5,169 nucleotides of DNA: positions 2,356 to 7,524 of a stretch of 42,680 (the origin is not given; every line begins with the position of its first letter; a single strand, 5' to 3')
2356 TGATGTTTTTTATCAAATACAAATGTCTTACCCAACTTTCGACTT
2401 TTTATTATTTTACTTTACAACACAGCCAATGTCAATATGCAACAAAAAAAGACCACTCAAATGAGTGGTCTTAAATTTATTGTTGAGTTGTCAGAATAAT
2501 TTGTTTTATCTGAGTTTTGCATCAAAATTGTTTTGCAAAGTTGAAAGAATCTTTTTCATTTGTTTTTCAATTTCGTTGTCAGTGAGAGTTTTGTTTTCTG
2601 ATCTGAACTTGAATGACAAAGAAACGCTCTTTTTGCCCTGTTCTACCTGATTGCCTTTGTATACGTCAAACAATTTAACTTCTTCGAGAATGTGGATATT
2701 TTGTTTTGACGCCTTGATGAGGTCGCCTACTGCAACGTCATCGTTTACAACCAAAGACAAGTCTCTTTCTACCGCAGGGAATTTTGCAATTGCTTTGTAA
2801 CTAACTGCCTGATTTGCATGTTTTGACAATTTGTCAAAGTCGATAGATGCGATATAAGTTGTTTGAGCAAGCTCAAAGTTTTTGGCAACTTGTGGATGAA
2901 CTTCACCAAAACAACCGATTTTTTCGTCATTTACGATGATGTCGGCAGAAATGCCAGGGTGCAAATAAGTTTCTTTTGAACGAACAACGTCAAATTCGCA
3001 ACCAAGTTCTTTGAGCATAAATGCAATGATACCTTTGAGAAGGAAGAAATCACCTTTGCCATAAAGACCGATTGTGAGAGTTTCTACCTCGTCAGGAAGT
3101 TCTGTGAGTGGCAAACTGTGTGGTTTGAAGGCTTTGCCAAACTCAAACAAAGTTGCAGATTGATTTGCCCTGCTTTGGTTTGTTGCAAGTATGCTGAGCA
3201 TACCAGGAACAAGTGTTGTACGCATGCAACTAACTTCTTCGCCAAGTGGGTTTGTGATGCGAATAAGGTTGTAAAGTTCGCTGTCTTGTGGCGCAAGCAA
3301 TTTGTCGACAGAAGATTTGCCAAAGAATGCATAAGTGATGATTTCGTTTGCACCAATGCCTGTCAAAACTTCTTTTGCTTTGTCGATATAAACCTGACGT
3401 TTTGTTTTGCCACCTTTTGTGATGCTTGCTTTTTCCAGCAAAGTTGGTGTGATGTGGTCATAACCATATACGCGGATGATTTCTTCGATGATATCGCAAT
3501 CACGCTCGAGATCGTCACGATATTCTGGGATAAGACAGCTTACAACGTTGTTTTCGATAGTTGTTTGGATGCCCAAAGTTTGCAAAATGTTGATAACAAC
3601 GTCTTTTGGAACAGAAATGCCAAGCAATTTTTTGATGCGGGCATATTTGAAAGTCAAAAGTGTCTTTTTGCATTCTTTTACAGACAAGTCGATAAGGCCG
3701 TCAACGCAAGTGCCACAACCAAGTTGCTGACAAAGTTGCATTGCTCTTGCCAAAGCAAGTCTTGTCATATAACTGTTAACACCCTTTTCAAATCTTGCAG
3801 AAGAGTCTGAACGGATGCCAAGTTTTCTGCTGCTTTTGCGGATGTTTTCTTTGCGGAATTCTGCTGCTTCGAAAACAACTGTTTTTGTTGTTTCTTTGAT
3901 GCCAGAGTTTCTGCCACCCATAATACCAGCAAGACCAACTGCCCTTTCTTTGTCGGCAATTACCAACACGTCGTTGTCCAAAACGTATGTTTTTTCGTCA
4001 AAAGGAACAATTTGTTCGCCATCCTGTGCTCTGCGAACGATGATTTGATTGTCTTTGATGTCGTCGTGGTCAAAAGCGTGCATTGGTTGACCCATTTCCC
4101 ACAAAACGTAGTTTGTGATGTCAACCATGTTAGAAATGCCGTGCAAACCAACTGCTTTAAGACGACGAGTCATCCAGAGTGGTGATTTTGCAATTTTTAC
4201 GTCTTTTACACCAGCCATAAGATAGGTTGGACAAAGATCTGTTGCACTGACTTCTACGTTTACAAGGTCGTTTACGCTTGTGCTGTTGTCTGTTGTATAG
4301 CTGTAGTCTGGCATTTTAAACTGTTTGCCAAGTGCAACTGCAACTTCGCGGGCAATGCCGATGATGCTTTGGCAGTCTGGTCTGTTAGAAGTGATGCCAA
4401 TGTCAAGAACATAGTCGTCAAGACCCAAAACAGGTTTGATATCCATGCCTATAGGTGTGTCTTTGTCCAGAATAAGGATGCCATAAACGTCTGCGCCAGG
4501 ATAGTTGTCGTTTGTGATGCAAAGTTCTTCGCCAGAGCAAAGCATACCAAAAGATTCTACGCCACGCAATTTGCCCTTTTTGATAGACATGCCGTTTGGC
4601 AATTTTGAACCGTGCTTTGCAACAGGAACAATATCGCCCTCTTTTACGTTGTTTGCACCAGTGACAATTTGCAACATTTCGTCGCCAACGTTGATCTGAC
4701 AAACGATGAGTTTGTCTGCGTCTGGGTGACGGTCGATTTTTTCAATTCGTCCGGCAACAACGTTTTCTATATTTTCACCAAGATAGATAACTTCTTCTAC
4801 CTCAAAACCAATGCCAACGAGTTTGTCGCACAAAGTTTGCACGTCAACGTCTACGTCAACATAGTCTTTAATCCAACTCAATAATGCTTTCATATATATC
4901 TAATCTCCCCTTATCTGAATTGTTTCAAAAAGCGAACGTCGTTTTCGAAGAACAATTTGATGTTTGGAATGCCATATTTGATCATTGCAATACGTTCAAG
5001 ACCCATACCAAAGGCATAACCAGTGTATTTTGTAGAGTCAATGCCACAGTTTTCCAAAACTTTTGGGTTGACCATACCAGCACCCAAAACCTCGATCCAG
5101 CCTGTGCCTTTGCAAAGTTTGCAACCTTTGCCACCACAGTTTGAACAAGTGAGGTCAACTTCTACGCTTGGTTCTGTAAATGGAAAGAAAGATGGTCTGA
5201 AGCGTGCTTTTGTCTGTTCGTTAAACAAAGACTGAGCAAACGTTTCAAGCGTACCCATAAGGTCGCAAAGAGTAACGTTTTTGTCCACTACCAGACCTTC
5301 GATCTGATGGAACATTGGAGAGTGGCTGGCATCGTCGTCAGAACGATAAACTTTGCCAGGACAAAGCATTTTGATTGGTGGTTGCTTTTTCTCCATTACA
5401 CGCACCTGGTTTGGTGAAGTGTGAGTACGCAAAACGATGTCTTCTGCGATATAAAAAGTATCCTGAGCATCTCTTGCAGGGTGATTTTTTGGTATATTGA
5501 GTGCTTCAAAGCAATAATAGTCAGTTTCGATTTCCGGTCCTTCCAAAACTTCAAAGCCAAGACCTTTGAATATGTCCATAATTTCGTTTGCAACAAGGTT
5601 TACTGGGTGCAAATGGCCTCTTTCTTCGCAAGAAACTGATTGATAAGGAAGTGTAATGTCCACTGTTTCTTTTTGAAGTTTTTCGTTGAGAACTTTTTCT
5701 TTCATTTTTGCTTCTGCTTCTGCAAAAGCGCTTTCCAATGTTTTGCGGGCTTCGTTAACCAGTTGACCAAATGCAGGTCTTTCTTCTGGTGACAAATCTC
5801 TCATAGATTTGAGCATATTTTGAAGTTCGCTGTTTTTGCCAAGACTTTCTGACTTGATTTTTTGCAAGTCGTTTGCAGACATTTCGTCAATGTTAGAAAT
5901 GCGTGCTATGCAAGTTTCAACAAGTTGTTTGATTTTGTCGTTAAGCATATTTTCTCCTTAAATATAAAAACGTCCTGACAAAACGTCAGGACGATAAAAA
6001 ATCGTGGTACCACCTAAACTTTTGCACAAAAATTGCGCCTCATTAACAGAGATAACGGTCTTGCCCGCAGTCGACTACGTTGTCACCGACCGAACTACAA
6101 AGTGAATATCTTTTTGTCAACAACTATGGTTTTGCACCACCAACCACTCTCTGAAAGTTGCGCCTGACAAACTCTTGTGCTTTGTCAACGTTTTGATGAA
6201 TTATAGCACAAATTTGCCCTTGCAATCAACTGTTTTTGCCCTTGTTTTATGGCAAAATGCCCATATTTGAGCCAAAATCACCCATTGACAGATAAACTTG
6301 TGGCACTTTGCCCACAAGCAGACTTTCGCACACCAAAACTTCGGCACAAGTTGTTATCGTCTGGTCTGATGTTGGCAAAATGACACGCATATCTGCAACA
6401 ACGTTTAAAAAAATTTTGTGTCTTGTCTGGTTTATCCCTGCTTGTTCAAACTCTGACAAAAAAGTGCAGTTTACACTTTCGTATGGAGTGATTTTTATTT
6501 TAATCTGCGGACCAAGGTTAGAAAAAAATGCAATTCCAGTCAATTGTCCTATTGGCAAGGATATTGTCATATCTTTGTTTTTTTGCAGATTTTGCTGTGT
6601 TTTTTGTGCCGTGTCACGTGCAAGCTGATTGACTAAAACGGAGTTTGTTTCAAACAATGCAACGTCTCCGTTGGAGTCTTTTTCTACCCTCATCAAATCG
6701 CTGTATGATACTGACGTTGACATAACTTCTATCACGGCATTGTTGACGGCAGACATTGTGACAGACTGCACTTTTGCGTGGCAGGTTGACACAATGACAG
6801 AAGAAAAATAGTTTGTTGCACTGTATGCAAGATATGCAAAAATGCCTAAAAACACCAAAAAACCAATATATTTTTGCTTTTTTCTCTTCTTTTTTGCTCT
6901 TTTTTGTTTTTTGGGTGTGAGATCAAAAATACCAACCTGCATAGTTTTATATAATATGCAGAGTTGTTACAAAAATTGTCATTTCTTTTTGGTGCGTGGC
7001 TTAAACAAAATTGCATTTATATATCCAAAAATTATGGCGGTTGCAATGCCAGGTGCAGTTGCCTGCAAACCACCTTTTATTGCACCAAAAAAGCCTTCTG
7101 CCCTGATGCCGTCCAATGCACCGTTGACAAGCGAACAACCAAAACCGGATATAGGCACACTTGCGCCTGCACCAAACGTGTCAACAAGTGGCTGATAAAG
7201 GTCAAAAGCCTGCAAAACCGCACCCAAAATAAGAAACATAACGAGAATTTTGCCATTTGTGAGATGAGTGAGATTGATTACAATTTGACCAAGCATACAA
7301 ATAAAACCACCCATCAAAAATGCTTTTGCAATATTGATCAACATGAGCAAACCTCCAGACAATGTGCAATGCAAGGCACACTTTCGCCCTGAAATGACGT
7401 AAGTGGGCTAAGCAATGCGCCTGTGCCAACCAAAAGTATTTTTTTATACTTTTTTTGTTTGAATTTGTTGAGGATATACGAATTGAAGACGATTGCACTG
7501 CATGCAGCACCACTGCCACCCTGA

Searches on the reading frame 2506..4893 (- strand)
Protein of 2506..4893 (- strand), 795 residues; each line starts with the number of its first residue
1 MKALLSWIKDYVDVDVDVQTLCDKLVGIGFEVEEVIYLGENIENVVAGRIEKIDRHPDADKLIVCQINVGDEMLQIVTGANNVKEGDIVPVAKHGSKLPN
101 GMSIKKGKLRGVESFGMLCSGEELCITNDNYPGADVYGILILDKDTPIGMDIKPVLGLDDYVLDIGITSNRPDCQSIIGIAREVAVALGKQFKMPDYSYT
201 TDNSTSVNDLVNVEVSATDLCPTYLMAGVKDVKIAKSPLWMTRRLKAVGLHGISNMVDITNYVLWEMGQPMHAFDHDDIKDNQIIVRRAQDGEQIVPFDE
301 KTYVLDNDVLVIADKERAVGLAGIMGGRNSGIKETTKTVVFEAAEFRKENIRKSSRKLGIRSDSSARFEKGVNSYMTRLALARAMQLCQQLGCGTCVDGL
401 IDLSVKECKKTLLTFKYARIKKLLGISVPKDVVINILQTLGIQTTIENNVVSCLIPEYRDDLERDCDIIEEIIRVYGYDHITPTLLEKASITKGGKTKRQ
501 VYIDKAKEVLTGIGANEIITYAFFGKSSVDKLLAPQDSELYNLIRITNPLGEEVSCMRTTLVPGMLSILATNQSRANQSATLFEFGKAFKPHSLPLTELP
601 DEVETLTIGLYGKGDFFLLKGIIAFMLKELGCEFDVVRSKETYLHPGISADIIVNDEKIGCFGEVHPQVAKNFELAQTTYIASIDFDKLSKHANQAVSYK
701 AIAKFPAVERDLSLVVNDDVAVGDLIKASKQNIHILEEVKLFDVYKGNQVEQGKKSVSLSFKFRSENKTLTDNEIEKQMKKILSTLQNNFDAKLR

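Call 50: search_protein_families(library=pfam, proteins=[window:2506-4893:-], max_evalue=0.00001)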
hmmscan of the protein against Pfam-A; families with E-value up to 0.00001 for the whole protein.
window:2506-4893:- (795 aa): 5 families
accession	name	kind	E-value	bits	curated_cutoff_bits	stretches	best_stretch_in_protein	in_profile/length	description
PF03483.22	B3_4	-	1.2e-62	211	29.3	1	221-391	2-172/174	B3/4 domain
PF17759.6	tRNA_synthFbeta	-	1.5e-56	191.7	22.4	1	483-686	2-214/214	Phenylalanyl tRNA synthetase beta chain CLM domain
PF03147.19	FDX-ACB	-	5.4e-29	100.9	31.1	1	704-795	2-94/94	Ferredoxin-fold anticodon binding domain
PF01588.26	tRNA_bind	-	5.4e-20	71.7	27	1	46-149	2-94/96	Putative tRNA binding domain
PF03484.21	B5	-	2.2e-19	69.8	28.6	1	414-478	2-67/67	tRNA synthetase B5 domain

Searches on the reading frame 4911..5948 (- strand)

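Call 50: search_protein_families(library=pfam, proteins=[window:4911-5948:-], max_evalue=0.00001)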
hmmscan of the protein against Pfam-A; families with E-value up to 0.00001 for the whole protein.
window:4911-5948:- (345 aa): 2 families
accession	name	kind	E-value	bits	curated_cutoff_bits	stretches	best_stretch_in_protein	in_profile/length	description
PF01409.25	tRNA-synt_2d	-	1.7e-101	339.2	19.8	1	96-344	2-246/246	tRNA synthetases class II core domain (F)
PF02912.23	Phe_tRNA-synt_N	-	2e-20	73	22.3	1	24-91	2-69/69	Aminoacyl tRNA synthetase class II, N-terminal domain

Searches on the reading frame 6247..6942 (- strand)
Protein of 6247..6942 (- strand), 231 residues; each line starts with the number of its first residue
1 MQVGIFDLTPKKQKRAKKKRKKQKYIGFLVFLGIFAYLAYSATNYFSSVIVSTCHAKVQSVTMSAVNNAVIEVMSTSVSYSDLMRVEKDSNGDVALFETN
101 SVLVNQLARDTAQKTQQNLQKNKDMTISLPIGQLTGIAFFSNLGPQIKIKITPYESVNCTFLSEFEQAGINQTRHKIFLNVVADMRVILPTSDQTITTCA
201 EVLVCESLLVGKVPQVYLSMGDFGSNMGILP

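Call 50: search_protein_families(library=pfam, proteins=[window:6247-6942:-], max_evalue=0.00001)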
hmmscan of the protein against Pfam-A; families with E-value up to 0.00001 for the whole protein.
window:6247-6942:- (231 aa): 1 family
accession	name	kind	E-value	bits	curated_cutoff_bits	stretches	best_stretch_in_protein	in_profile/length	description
PF09560.15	Spore_YunB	-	2.3e-30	105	25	1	127-216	2-91/91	Sporulation protein YunB (Spo_YunB)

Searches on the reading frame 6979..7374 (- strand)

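Call 50: search_protein_families(library=pfam, proteins=[window:6979-7374:-], max_evalue=0.00001)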
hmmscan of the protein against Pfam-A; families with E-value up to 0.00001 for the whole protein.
window:6979-7374:- (131 aa): 1 family
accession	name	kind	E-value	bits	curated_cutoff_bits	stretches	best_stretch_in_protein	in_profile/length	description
PF03862.18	SpoVAC_SpoVAEB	-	9.5e-31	107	25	1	14-122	1-116/117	SpoVAC/SpoVAEB sporulation membrane protein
